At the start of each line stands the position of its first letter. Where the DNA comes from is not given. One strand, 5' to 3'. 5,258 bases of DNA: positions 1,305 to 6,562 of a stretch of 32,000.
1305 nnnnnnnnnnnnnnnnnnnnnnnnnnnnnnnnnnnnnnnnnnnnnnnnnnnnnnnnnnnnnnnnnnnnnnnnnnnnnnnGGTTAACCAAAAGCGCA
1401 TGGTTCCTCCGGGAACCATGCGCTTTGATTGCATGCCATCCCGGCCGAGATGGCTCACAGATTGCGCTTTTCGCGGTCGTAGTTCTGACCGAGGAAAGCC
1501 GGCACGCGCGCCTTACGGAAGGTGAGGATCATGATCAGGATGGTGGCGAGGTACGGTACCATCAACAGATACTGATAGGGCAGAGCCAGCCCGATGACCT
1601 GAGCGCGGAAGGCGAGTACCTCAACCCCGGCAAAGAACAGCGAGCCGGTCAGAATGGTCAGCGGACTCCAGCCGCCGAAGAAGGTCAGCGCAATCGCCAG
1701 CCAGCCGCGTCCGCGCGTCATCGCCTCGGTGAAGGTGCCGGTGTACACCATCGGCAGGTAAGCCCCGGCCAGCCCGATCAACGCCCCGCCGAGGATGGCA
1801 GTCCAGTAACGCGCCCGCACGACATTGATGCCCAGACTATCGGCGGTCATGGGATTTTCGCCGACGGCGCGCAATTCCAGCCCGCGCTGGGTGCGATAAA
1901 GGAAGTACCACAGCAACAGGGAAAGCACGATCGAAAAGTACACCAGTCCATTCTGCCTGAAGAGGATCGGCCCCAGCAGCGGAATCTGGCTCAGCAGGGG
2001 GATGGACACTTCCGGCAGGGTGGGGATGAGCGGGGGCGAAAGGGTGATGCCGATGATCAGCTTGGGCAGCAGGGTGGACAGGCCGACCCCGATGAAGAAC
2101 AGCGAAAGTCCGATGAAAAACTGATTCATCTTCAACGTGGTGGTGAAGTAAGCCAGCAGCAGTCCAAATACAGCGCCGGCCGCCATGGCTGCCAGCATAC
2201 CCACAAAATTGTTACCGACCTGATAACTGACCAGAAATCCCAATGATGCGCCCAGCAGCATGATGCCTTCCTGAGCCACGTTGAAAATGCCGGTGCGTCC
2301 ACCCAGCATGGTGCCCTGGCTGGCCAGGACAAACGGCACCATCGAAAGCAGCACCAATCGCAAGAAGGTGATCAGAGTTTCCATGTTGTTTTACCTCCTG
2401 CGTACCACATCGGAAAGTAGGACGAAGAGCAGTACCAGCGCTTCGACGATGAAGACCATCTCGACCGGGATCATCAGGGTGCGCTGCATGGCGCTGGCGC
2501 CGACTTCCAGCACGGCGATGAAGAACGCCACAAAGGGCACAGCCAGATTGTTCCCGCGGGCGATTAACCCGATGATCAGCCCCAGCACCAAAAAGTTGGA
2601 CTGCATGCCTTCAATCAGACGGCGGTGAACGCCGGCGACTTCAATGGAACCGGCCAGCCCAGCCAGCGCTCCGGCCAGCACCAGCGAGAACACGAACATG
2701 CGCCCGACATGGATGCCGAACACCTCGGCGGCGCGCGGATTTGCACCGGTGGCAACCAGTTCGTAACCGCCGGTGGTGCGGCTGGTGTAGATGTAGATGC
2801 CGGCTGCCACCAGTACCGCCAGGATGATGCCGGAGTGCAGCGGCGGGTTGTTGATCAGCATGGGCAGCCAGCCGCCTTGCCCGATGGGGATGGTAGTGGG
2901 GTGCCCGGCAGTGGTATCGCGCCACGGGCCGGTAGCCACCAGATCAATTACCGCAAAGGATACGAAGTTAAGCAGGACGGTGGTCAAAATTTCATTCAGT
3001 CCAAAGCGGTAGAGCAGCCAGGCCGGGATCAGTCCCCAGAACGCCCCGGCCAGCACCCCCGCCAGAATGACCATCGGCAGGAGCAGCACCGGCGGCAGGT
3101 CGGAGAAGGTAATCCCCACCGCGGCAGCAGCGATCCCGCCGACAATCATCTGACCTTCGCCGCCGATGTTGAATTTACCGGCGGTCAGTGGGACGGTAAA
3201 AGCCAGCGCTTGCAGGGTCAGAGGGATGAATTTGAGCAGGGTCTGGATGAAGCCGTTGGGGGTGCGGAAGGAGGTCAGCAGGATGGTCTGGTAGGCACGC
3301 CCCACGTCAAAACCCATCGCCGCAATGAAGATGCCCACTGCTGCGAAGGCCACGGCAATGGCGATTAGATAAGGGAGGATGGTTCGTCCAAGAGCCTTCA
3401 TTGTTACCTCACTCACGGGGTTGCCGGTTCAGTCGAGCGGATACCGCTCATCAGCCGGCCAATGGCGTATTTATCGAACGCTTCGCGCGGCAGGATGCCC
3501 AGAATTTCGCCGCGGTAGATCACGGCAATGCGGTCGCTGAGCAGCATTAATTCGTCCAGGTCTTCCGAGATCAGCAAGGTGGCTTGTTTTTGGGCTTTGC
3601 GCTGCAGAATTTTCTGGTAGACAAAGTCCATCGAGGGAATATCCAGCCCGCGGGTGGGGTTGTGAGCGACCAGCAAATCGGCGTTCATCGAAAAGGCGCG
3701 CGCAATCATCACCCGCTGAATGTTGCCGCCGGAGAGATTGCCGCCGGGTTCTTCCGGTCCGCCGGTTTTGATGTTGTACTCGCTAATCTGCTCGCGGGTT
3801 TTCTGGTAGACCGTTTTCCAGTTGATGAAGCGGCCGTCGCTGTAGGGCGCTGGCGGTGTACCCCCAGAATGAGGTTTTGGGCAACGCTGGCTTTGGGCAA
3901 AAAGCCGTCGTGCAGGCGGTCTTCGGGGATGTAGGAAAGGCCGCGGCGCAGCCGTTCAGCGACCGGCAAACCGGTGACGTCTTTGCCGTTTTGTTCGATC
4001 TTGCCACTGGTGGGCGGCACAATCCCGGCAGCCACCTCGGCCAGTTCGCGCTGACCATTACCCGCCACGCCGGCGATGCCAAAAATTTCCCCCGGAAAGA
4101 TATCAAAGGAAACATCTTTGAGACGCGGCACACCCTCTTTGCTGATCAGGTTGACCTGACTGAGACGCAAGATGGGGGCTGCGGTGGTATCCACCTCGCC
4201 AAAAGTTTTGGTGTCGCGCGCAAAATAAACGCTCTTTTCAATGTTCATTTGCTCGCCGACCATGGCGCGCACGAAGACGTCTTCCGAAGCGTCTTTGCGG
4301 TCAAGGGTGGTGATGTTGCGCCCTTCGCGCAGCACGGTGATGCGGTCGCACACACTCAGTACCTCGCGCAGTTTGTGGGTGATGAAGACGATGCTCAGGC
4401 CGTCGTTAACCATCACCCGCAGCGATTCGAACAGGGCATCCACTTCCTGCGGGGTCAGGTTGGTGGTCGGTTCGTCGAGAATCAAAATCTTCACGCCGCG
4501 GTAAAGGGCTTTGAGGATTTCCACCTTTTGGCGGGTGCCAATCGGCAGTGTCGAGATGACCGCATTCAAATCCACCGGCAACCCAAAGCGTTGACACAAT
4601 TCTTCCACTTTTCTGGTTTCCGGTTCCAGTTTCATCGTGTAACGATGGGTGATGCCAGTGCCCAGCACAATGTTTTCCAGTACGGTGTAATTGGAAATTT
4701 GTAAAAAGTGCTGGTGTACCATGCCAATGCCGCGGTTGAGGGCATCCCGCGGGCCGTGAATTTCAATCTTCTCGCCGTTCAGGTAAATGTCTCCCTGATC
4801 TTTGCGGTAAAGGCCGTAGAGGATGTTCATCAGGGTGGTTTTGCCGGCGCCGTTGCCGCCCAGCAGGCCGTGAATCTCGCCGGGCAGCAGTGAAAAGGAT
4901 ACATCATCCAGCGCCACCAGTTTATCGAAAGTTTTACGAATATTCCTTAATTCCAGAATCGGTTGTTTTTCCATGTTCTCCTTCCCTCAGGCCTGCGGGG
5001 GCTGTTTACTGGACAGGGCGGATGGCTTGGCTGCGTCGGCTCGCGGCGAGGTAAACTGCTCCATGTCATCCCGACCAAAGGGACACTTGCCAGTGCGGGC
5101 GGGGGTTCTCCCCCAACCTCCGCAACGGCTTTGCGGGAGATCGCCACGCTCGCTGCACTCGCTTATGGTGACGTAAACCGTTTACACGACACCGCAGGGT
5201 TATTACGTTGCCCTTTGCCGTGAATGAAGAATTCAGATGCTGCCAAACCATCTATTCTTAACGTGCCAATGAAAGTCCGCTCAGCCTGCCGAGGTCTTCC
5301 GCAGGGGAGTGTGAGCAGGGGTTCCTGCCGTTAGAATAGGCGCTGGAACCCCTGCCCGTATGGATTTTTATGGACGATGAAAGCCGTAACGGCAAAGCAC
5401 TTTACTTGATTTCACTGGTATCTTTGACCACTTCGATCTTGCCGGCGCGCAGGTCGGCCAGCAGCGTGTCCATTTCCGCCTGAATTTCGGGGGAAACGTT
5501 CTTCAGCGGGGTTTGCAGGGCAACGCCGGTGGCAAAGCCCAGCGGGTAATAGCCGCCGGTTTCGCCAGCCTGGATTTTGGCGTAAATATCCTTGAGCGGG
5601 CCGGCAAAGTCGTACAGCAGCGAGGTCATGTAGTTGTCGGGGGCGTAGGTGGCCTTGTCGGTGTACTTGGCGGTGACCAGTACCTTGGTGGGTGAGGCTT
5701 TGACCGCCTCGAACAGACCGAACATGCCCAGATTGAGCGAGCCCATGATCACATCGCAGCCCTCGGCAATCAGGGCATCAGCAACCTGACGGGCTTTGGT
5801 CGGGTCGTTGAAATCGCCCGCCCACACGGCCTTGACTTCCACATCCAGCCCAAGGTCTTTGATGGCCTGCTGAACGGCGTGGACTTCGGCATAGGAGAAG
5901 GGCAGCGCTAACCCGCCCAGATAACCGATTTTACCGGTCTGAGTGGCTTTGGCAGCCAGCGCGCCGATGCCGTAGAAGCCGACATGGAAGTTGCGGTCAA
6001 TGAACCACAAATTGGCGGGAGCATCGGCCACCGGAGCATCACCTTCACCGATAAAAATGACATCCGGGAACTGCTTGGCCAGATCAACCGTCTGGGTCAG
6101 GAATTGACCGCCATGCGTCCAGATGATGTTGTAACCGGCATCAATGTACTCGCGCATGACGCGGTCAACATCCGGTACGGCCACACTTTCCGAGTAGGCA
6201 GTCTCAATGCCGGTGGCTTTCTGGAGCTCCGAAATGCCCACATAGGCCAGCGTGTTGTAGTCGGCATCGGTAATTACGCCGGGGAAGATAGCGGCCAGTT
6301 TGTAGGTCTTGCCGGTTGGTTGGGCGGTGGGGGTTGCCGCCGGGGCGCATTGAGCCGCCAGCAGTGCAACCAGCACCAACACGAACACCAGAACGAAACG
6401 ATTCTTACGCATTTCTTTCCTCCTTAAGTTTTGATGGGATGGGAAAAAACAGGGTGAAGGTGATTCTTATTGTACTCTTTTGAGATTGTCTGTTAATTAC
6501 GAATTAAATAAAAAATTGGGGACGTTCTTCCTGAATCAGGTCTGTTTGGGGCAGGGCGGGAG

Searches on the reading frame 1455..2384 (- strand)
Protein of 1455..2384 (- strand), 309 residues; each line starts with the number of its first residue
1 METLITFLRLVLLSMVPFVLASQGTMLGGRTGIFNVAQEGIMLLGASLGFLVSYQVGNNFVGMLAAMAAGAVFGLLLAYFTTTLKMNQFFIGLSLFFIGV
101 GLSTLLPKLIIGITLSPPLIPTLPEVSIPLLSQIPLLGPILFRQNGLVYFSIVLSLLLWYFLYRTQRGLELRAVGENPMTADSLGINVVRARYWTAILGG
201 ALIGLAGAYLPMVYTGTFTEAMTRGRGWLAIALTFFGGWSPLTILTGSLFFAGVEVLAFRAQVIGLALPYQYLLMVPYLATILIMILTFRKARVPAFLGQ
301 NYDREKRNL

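Call 31: search_protein_families(library=pfam, proteins=[window:1455-2384:-], max_evalue=0.01)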
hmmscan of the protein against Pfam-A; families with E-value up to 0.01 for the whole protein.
window:1455-2384:- (309 aa): 1 family
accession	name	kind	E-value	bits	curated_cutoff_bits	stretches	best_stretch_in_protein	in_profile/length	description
PF02653.21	BPD_transp_2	-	2.3e-35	122.5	26.8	1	10-279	5-263/269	Branched-chain amino acid transport system / permease component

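Call 64: find_encoding_contigs(protein=window:1455-2384:-, flank=10000, max_places=2)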
Protein window:1455-2384:- (309 aa): 2 contigs read that carry it; 2 places shown.
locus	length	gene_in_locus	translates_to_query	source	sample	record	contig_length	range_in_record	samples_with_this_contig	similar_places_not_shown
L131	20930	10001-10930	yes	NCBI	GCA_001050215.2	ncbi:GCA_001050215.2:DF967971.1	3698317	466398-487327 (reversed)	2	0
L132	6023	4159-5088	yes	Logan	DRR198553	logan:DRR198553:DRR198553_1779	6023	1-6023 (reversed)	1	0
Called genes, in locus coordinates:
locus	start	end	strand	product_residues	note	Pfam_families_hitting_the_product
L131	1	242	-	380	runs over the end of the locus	PF00528:BPD_transp_1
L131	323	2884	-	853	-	PF00496:SBP_bac_5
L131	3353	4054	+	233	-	-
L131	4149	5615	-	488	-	PF00128:Alpha-amylase, PF16657:Malt_amylase_C (weak), PF22460:Neopullulanase-like_C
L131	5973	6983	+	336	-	PF02608:Bmp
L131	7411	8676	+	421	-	PF00005:ABC_tran, PF13304:AAA_21 (faint), PF00005:ABC_tran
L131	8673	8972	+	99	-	-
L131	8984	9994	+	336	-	PF02653:BPD_transp_2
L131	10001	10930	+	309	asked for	PF02653:BPD_transp_2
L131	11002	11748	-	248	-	-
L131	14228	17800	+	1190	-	PF00149:Metallophos, PF09587:PGA_cap (faint), PF02872:5_nucleotid_C, PF00149:Metallophos, PF02872:5_nucleotid_C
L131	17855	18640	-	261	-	PF00459:Inositol_P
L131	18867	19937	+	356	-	PF01926:MMR_HSR1 (weak), PF06071:YchF-GTPase_C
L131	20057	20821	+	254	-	PF00702:Hydrolase, PF13344:Hydrolase_6, PF13419:HAD_2 (weak), PF13242:Hydrolase_like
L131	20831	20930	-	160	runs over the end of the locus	-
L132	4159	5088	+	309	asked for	PF02653:BPD_transp_2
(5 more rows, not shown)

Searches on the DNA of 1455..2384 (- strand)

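Call 87: search_rna_families(source=L131, start=11600, end=14400, threshold=gathering)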
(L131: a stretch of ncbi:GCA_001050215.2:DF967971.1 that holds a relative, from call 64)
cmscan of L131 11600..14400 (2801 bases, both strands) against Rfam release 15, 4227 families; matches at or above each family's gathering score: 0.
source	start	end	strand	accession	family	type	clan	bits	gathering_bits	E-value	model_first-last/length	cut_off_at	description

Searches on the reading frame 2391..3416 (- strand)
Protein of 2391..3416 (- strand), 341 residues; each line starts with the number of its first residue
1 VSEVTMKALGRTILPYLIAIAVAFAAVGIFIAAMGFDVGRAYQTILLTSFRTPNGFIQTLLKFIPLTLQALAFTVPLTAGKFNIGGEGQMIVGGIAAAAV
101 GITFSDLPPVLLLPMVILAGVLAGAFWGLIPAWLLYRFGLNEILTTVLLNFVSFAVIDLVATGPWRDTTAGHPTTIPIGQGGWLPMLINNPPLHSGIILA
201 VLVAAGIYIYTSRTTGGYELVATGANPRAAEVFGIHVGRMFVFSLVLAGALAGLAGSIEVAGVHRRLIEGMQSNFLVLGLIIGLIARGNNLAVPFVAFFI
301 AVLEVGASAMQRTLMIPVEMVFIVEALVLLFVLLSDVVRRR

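Call 31: search_protein_families(library=pfam, proteins=[window:2391-3416:-], max_evalue=0.01)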
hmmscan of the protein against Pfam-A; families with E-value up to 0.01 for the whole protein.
window:2391-3416:- (341 aa): 1 family
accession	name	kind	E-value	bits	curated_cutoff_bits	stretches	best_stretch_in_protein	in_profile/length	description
PF02653.21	BPD_transp_2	-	5.2e-34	118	26.8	1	57-333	3-269/269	Branched-chain amino acid transport system / permease component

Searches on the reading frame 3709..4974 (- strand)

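Call 9: search_protein_families(library=pfam, proteins=[window:3709-4974:-])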
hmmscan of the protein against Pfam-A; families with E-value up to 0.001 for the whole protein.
window:3709-4974:- (421 aa): 2 families
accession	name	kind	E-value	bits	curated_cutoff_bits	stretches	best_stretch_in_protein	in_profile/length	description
PF00005.33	ABC_tran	-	2.7e-43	148.3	25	2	22-171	1-137/137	ABC transporter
PF13304.12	AAA_21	-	3.9e-08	34.1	27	0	140-200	235-298/304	AAA domain, putative AbiEii toxin, Type IV TA system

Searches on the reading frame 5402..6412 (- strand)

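Call 9: search_protein_families(library=pfam, proteins=[window:5402-6412:-])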
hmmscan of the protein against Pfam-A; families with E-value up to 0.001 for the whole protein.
window:5402-6412:- (336 aa): 2 families
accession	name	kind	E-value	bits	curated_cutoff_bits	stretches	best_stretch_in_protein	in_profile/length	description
PF02608.20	Bmp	-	3.6e-31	108.7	24.1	1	38-299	3-267/301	ABC transporter substrate-binding protein PnrA-like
PF13407.12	Peripla_BP_4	-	0.00017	21.7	35.1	1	48-248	9-216/258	Periplasmic binding protein domain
